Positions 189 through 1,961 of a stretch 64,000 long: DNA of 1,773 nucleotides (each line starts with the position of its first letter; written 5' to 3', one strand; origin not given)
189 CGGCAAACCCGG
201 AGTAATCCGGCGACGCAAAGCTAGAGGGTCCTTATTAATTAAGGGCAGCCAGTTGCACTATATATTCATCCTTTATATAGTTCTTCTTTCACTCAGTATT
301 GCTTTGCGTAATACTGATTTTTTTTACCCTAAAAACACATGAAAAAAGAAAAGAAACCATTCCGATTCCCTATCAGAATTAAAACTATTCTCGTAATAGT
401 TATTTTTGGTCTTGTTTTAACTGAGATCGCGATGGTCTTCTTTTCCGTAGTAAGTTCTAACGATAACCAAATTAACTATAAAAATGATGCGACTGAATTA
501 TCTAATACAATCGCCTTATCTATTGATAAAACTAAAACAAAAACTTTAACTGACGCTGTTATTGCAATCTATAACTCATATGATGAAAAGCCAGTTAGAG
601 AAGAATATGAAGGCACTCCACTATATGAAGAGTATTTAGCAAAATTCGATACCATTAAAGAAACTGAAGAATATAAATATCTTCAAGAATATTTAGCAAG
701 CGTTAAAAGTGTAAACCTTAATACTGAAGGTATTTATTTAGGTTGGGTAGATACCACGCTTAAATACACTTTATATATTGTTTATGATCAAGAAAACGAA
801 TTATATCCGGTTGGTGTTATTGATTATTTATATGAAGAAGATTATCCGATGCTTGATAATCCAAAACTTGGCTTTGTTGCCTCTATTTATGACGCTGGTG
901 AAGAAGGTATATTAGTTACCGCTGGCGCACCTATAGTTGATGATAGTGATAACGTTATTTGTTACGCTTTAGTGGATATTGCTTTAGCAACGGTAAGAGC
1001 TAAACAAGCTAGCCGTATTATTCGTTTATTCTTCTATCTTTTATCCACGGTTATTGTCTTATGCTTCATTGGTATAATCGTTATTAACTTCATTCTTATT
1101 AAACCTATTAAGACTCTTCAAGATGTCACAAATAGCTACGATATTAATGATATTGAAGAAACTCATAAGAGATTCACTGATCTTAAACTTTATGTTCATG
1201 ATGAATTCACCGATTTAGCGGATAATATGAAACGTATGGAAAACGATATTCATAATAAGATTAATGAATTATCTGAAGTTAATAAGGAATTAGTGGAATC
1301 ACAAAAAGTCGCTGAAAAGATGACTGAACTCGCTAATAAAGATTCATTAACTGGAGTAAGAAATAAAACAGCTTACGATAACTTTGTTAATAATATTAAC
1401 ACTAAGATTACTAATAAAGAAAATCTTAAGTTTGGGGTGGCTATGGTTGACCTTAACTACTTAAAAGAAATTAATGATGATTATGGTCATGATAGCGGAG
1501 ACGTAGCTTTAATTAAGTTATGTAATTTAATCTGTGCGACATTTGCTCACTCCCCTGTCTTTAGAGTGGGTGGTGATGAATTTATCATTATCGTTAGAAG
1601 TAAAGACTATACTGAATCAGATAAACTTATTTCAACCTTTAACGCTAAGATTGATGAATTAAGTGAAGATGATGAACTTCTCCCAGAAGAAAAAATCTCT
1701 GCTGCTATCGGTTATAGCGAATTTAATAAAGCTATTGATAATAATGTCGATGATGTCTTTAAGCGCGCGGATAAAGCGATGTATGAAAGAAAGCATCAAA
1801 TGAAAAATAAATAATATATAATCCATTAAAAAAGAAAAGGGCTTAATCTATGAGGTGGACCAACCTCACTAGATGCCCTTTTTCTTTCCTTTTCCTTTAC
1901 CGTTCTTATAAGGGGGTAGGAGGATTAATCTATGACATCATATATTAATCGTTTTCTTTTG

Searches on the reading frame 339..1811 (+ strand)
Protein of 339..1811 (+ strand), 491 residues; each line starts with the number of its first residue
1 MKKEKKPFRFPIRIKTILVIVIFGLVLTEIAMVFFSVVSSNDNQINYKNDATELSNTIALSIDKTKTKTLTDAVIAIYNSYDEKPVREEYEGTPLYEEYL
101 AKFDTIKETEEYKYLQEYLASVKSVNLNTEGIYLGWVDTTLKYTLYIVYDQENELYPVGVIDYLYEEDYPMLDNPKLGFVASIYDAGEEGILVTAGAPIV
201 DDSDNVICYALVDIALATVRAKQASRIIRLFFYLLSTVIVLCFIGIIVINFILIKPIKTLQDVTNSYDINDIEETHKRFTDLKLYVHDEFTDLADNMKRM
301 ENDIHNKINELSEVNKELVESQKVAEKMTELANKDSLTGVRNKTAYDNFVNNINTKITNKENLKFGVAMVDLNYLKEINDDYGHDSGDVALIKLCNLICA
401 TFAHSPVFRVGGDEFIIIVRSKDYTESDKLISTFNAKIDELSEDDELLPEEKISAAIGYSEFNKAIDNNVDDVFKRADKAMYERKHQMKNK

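Call 8: search_protein_families(library=pfam, proteins=[window:339-1811:+])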
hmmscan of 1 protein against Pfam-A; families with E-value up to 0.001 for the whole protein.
window:339-1811:+ (491 aa): 1 family
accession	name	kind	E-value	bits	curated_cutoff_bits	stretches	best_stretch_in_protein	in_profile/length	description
PF00990.26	GGDEF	-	9.5e-29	100.7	23.8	1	332-491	1-161/161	Diguanylate cyclase, GGDEF domain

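Call 9: find_homologous_proteins(query=window:339-1811:+, max_evalue=1e-10)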
Query window:339-1811:+ (491 aa): 1821 proteins with E <= 1e-10 among 8000 candidates; the best 120 are listed.
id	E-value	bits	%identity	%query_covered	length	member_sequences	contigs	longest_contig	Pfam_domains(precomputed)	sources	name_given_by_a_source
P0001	0.0e+0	1013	94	100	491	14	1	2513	PF00990.27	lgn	-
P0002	1.4e-223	761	68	100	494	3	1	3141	PF00990.27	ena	-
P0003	7.5e-206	703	64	98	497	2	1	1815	PF00990.27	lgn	-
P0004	1.2e-205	702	66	99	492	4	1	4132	PF00990.27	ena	-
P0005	2.2e-205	701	64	100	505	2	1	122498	PF00990.27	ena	-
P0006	1.2e-204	699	64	100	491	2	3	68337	PF00990.27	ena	-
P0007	2.4e-204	698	64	99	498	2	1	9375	PF00990.27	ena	-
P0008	2.1e-203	695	63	99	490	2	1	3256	PF00990.27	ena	-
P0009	1.2e-201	689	64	99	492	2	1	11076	PF00990.27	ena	-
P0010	9.2e-199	679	64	99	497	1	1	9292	PF00990.27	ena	-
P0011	1.1e-197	676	64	99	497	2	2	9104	PF00990.27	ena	-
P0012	1.3e-197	676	63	100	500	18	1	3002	PF00990.27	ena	-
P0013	2.6e-196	671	61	99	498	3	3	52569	PF00990.27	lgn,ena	-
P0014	1.4e-195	669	62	100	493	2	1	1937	PF00990.27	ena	-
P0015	7.1e-194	663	63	100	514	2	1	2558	PF00990.27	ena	-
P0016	2.8e-192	658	62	99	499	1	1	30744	PF00990.27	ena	-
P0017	4.1e-191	654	62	100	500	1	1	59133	PF00990.27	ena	-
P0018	2.5e-189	648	61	99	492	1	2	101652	PF00990.27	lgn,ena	-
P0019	1.3e-188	646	60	99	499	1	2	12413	PF00990.27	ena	-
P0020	4.1e-188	644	62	99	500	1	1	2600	PF00990.27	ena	-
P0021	5.8e-187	640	60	99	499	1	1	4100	PF00990.27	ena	-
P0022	9.6e-187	640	61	100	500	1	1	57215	PF00990.27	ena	-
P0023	1.2e-186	639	59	99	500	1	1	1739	PF00990.27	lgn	-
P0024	8.7e-186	637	59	100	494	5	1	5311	PF00990.27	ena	-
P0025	4.3e-185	634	60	99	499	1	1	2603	PF00990.27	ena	-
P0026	1.5e-184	632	57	100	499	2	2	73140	PF00990.27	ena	-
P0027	2.3e-183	629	60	100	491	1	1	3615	PF00990.27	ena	-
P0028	1.7e-182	626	58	100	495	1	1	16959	PF00990.27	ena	-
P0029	2.0e-182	625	57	100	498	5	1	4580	PF00990.27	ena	-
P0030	2.1e-182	625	59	100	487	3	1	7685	PF00990.27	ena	-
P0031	1.2e-181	623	57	100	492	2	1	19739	PF00990.27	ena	-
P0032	1.3e-181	623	60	99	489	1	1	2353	PF00990.27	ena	-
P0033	5.7e-181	621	58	98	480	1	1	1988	PF00990.27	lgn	-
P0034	8.8e-178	610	57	100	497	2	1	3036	PF00990.27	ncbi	-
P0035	9.2e-178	610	61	96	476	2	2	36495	PF00990.27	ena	-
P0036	1.4e-177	609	59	98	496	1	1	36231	PF00990.27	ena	-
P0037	5.2e-177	608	58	100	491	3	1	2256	PF00990.27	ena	-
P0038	5.5e-177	608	58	99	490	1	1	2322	PF00990.27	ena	-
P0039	1.0e-176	607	56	100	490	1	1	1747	PF00990.27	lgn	-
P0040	2.3e-176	606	57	99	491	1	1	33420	PF00990.27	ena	-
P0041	3.2e-176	605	58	99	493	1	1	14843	PF00990.27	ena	-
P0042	3.1e-175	602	56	99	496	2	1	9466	PF00990.27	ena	-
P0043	5.5e-175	601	56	100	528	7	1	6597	PF00990.27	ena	-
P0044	7.9e-173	594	54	100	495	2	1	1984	PF00990.27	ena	-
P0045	2.5e-172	592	55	99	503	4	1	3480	PF00990.27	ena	-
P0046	3.7e-170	585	57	96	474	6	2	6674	PF00990.27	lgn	-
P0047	2.3e-167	576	55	99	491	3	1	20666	PF00990.27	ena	-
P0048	5.5e-167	575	55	100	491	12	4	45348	PF00990.27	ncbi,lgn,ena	-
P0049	4.0e-166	572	55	97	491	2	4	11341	PF00990.27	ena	-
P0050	6.2e-164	565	56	96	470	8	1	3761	PF00990.27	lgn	-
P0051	5.7e-163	561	53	100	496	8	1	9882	PF00990.27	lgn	-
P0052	4.6e-161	555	53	99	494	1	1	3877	PF00990.27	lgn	-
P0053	7.2e-161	554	53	100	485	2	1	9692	PF00990.27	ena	-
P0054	1.6e-159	550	54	91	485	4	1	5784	PF00990.27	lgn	-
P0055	2.4e-159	549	54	100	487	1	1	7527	PF00990.27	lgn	-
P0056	4.8e-154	532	65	76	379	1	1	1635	PF00990.27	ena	-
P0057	2.4e-152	526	51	100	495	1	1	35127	PF00990.27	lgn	-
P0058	1.2e-151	524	51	100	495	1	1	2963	PF00990.27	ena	-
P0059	1.4e-151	524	52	100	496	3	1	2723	PF00990.27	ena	-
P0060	2.4e-148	513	51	100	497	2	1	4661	PF00990.27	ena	-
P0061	1.2e-145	504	49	99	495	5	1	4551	PF00990.27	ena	-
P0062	4.9e-141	489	48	97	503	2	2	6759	PF00990.27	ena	-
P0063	9.9e-141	488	48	97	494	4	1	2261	PF00990.27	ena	-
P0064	1.3e-140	488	48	99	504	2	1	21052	PF00990.27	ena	-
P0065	1.3e-139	484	49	99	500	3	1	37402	PF00990.27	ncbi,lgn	-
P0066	6.7e-139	482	48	98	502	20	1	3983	PF00990.27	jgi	jgi:diguanylate cyclase (GGDEF)-like protein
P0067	9.0e-137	475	62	71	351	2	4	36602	PF00990.27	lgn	-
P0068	6.7e-135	469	48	100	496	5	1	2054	PF00990.27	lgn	-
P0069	8.3e-135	469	48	99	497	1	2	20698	PF00990.27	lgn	-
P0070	9.0e-133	462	48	96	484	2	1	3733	PF00990.27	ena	-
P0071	2.3e-132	460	46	99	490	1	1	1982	PF00990.27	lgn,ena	-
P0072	5.1e-132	459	46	99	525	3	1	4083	PF00990.27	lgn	-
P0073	6.5e-132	459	47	99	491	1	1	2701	PF00990.27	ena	-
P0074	1.2e-131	458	47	98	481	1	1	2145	PF00990.27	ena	-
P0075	1.3e-131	458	50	96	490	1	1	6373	PF00990.27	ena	-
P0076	1.8e-131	458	47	99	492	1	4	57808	PF00990.27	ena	-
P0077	2.4e-130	454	48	100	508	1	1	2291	PF00990.27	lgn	-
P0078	3.4e-130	453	45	99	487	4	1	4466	PF00672.31,PF00990.27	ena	-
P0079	9.3e-130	452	46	100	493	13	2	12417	PF00990.27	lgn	-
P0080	1.6e-129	451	48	96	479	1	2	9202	PF00990.27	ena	-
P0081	6.1e-129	449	47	99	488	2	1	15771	PF00990.27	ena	-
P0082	9.3e-129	449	47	99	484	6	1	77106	PF00990.27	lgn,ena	-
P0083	9.8e-129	448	46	99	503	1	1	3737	PF00990.27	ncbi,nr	ncbi:MAG: diguanylate cyclase [Bacilli bacterium]|nr:diguanylate cyclase [Bacilli bacterium]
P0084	1.6e-128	448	48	96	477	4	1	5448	PF00990.27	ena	-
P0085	2.1e-128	447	46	99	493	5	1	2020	PF00990.27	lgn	-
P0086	4.5e-128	446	46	97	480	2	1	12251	PF00990.27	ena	-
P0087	1.9e-127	444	47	100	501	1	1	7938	PF00990.27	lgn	-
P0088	8.4e-127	442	46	100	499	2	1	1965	PF00990.27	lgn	-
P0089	1.4e-126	441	47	100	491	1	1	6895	PF00990.27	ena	-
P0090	2.1e-126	441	46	96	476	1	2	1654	PF00990.27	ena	-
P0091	6.9e-126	439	46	100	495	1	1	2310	PF00990.27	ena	-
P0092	1.7e-125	438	48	94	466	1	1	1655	PF00990.27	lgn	-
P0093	7.9e-125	436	47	98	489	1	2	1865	PF00990.27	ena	-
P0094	1.1e-124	435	45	99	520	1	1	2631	PF00990.27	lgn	-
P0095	1.5e-124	435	46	96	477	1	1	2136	PF00990.27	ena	-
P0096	2.3e-124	434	46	98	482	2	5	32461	PF00990.27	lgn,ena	-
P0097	1.0e-123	432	46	98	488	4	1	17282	PF00990.27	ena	-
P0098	1.9e-123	431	45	99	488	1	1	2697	PF00990.27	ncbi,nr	ncbi:MAG: GGDEF domain-containing protein [Bacilli bacterium]|nr:GGDEF domain-containing protein [Ba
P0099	1.9e-123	431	45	100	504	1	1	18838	PF00990.27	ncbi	-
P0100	3.4e-123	430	44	99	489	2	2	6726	PF00990.27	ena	-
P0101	5.7e-123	429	45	98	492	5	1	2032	PF00990.27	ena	-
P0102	7.2e-123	429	46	97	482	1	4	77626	PF00990.27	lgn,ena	-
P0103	1.1e-122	429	45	96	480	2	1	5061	PF00990.27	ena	-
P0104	1.4e-122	428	44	100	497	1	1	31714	PF00990.27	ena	-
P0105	2.4e-122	427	47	99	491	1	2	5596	PF00990.27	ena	-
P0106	9.5e-122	425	45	100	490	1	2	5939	PF00990.27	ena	-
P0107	1.1e-121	425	46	98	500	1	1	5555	PF00990.27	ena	-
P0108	1.3e-121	425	44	99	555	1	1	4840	PF00990.27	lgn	-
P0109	1.8e-121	425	44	100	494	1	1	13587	PF00990.27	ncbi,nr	ncbi:MAG: GGDEF domain-containing protein [Bacilli bacterium]|nr:GGDEF domain-containing protein [Ba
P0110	3.0e-121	424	44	99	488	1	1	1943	PF00990.27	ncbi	-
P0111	6.4e-121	423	43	99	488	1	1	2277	PF00990.27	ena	-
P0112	9.4e-121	422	44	100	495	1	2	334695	PF00990.27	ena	-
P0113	1.7e-120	421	43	99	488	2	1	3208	PF00990.27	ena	-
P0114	2.1e-120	421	43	100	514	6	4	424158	PF00990.27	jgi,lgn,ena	-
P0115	2.7e-120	421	43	99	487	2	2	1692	PF00990.27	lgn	-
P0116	4.4e-120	420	44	100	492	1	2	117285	PF00990.27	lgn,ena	-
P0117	7.3e-120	419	44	99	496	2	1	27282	PF00990.27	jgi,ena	-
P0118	8.3e-120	419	43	100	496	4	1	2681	PF00990.27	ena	-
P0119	3.2e-119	417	43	99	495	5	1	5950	PF00990.27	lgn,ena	-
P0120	4.1e-119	417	42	100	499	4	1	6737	PF00990.27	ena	-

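Call 11: find_related_loci(query=A1, collection=genome_contigs, flank=1500)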
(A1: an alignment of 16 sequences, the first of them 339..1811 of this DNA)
Query A1 (491 aa) in genome_contigs; peptide patterns used: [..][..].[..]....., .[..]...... (x = any residue, [..] = any of these).
600 stretches matched a pattern (row limit reached: there are more); 576 encode a relative of the query (tblastn E <= 1e-3); the best 80 are kept; 80 distinct loci.
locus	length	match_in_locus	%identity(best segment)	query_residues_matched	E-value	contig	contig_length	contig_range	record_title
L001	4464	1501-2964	61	1-489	0e+0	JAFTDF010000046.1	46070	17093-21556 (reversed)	MAG: Bacilli bacterium isolate RGIG3712 Goat_Rumen.Co__c2800072, whole genome shotgun sequence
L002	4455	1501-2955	43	1-491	7e-125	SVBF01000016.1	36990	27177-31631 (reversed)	MAG: Erysipelotrichaceae bacterium isolate SIG221 k141_602396, whole genome shotgun sequence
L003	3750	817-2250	38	8-489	2e-104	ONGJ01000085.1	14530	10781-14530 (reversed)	uncultured Clostridiales bacterium isolate RUG282 genome assembly, contig: scaffold_4758, whole genome shotgun sequence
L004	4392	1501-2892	38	21-489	2e-100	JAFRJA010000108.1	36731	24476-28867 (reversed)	MAG: Erysipelotrichaceae bacterium isolate RGIG2514 Goat_Jejunum-3__c211878, whole genome shotgun sequence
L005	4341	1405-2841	36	8-489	8e-95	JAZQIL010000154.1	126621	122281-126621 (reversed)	MAG: Oscillospiraceae bacterium isolate T1900044625_TS20190091.MAGScoT_cleanbin_000006 SGB_928_k141_140041, whole genome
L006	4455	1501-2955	36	5-489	6e-92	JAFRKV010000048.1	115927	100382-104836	MAG: Lachnospiraceae bacterium isolate RGIG2561 Goat_Jejunum.Co__c953962, whole genome shotgun sequence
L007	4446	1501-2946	34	1-491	2e-86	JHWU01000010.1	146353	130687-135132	Lachnospiraceae bacterium AD3010 T526DRAFT_scaffold00007.7_C, whole genome shotgun sequence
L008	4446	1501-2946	33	5-489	4e-82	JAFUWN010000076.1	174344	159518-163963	MAG: Oscillospiraceae bacterium isolate RGIG4890 Roe_deer_Rumen-2__c277311, whole genome shotgun sequence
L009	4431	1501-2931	33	1-491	5e-80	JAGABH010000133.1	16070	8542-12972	MAG: Oscillospiraceae bacterium isolate RGIG8286 Water_buffalos_Rumen-5__c1606104, whole genome shotgun sequence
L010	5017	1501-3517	33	2-489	8e-77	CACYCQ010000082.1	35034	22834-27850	MAG: uncultured Clostridiales bacterium isolate RUG11819 genome assembly, contig: RUG11819_asm_82, whole genome shotgun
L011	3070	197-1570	30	15-489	9e-72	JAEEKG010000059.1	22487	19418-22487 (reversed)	MAG: Clostridiales bacterium isolate Tb.RUG.188 k141_6781369_flag=0_multi=11.0019_len=22487, whole genome shotgun sequen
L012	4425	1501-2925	31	2-490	7e-71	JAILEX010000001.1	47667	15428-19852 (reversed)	MAG: Bacilli bacterium isolate RUI057 k141_5530030_flag=1_multi=14.5579_len=47667, whole genome shotgun sequence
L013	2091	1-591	59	295-491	4e-71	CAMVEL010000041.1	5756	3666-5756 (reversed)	MAG TPA_asm: uncultured Erysipelotrichaceae bacterium isolate SRR8387716_bin.60_metaWRAP_v1.3_MAG genome assembly, conti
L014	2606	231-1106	39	199-490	5e-66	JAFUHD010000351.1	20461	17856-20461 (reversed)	MAG: Clostridia bacterium isolate RGIG4490 Roe_deer_Omasum.Co__c983614, whole genome shotgun sequence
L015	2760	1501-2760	33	1-422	3e-65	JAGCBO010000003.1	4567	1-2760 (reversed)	MAG: Clostridia bacterium isolate RGIG9642 Yak_Jejunum.Co__c4332, whole genome shotgun sequence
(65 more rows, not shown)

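Call 15: find_encoding_contigs(protein=P0001, flank=1500, max_places=4)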
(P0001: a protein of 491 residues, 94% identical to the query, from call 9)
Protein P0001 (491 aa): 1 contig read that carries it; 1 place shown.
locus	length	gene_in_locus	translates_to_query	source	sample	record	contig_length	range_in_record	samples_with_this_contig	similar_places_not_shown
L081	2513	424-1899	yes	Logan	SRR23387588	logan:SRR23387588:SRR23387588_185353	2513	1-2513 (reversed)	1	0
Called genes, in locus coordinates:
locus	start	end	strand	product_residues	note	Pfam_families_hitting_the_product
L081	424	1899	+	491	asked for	PF00990:GGDEF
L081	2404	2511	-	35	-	?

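Call 16: find_encoding_contigs(protein=P0002, flank=1500, max_places=4)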
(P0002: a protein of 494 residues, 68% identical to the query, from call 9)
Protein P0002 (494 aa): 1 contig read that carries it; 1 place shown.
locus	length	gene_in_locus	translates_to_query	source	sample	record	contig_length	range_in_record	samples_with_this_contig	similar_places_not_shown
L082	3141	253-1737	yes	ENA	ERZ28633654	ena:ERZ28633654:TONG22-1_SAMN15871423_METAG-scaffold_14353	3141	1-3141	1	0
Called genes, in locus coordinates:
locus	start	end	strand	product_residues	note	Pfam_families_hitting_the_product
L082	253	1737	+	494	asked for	PF00990:GGDEF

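Call 17: find_encoding_contigs(protein=P0005, flank=1500, max_places=4)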
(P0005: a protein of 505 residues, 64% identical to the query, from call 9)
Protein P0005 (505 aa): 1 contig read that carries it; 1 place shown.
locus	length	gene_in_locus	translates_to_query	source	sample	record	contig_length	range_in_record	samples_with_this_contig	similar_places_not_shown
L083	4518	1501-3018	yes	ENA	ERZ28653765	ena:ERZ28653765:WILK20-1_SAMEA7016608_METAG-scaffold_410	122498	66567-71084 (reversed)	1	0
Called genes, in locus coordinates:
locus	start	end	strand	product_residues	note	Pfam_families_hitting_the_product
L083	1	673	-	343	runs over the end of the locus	PF01032:FecCD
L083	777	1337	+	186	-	PF00440:TetR_N, PF14278:TetR_C_8 (weak)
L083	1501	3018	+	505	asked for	PF00990:GGDEF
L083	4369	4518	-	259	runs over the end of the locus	PF02535:Zip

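Call 18: find_encoding_contigs(protein=P0006, flank=1500, max_places=3)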
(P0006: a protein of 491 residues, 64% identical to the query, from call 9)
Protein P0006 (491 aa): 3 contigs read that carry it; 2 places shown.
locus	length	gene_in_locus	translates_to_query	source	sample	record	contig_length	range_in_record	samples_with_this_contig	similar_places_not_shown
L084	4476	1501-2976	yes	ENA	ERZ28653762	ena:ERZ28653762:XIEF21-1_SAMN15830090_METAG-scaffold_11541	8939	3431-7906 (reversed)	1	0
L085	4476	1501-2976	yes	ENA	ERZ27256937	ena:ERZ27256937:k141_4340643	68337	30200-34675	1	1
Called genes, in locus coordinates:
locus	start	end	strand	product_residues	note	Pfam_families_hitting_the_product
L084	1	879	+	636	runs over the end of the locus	?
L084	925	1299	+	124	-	-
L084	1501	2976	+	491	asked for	PF00990:GGDEF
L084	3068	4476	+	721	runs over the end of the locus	PF13173:AAA_14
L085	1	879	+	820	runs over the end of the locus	PF02687:FtsX (weak)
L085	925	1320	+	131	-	-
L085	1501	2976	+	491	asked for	PF00990:GGDEF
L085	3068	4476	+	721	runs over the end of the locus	PF13173:AAA_14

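Call 19: find_encoding_contigs(protein=P0004, flank=1500, max_places=3)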
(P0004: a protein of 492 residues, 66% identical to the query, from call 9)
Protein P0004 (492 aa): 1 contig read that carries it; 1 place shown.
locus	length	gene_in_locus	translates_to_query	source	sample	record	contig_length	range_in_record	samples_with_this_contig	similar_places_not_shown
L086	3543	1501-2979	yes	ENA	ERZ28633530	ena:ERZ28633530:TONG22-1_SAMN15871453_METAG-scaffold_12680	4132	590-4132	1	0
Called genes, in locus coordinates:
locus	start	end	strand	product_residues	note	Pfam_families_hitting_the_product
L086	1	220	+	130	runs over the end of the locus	-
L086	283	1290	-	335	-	-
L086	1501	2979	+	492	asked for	PF00990:GGDEF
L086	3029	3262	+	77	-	-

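Call 20: find_encoding_contigs(protein=P0013, flank=1500, max_places=3)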
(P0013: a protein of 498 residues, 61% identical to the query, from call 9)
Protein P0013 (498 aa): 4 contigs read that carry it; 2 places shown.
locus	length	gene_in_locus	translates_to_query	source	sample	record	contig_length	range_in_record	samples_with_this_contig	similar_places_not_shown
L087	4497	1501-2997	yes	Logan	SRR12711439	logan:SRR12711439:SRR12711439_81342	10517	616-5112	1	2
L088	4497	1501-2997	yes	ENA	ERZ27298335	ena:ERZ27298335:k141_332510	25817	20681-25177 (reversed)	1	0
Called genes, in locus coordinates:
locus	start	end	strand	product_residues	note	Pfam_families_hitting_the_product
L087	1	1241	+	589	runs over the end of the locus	-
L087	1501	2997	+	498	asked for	PF00990:GGDEF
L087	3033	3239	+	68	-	PF02597:ThiS (weak)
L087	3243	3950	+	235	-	PF00899:ThiF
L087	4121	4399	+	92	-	PF04221:RelB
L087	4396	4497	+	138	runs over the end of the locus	PF13470:PIN_3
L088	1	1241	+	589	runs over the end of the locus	-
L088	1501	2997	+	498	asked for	PF00990:GGDEF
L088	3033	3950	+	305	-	PF02597:ThiS (weak), PF00899:ThiF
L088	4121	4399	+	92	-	PF04221:RelB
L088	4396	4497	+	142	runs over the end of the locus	PF13470:PIN_3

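Call 21: find_encoding_contigs(protein=P0018, flank=1500, max_places=3)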
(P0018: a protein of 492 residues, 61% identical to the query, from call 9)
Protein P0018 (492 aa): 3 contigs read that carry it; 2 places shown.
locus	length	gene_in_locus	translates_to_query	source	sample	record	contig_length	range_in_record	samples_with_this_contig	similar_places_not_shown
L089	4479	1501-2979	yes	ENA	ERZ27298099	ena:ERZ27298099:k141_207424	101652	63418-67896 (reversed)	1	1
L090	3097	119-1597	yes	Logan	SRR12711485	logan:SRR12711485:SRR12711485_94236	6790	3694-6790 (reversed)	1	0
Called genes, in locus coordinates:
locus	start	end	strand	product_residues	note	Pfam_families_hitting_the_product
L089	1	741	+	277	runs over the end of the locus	-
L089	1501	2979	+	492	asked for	PF00990:GGDEF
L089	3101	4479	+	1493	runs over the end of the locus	PF02368:Big_2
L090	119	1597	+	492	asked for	PF00990:GGDEF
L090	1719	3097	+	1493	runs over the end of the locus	PF02368:Big_2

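Call 24: find_encoding_contigs(protein=P0026, flank=1500, max_places=3)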
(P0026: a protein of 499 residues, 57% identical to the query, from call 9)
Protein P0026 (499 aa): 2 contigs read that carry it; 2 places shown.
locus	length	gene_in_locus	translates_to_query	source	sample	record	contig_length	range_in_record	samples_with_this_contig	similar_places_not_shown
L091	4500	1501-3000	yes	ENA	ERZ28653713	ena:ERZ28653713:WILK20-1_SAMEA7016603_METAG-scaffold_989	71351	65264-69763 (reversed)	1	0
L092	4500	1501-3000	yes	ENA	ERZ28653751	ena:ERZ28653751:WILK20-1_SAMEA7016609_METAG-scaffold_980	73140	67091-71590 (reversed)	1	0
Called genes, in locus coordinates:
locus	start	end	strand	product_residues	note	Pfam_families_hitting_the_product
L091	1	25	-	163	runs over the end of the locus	-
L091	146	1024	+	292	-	-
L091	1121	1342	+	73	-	PF06961:DUF1294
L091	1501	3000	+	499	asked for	PF00990:GGDEF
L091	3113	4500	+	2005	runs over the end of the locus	PF09479:Flg_new, PF16561:AMPK1_CBM (faint), PF09479:Flg_new (weak), PF07523:Big_3, PF02368:Big_2, PF00686:CBM_20 (weak)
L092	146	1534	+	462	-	PF06961:DUF1294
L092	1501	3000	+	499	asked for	PF00990:GGDEF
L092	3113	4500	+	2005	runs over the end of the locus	PF09479:Flg_new, PF16561:AMPK1_CBM (faint), PF09479:Flg_new (weak), PF07523:Big_3, PF02368:Big_2, PF00686:CBM_20 (weak)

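Call 25: find_encoding_contigs(protein=P0048, flank=1500, max_places=3)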
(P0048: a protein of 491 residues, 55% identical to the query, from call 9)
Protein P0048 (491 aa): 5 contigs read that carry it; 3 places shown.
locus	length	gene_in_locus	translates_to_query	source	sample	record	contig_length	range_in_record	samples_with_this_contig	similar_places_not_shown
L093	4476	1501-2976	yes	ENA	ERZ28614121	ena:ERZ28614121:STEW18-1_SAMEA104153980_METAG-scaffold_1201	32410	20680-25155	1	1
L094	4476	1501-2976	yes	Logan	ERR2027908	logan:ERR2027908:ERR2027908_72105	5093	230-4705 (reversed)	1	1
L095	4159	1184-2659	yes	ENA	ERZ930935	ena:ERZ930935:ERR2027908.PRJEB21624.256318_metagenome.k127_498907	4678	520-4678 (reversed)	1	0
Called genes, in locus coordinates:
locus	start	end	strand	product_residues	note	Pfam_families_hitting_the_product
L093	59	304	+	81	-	-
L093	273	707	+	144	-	PF01850:PIN (weak)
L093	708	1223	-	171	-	-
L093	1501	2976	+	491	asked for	PF00990:GGDEF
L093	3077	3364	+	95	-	-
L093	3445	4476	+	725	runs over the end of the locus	PF03572:Peptidase_S41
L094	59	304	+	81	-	-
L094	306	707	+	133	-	PF01850:PIN (weak)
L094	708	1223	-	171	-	-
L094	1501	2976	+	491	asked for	PF00990:GGDEF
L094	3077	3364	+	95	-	-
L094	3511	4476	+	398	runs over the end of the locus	?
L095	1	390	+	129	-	?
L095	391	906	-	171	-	-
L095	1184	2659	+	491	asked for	PF00990:GGDEF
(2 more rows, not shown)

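Call 26: find_encoding_contigs(protein=P0017, flank=1500, max_places=3)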
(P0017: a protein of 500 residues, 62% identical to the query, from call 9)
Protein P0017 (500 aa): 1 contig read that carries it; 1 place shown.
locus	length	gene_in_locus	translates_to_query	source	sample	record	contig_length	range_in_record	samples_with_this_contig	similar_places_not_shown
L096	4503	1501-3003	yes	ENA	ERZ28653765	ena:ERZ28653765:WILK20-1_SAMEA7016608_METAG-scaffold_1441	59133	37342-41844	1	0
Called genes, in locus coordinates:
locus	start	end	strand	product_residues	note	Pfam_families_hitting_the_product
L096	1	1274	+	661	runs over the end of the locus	-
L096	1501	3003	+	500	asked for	PF00990:GGDEF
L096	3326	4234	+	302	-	-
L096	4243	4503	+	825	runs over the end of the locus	-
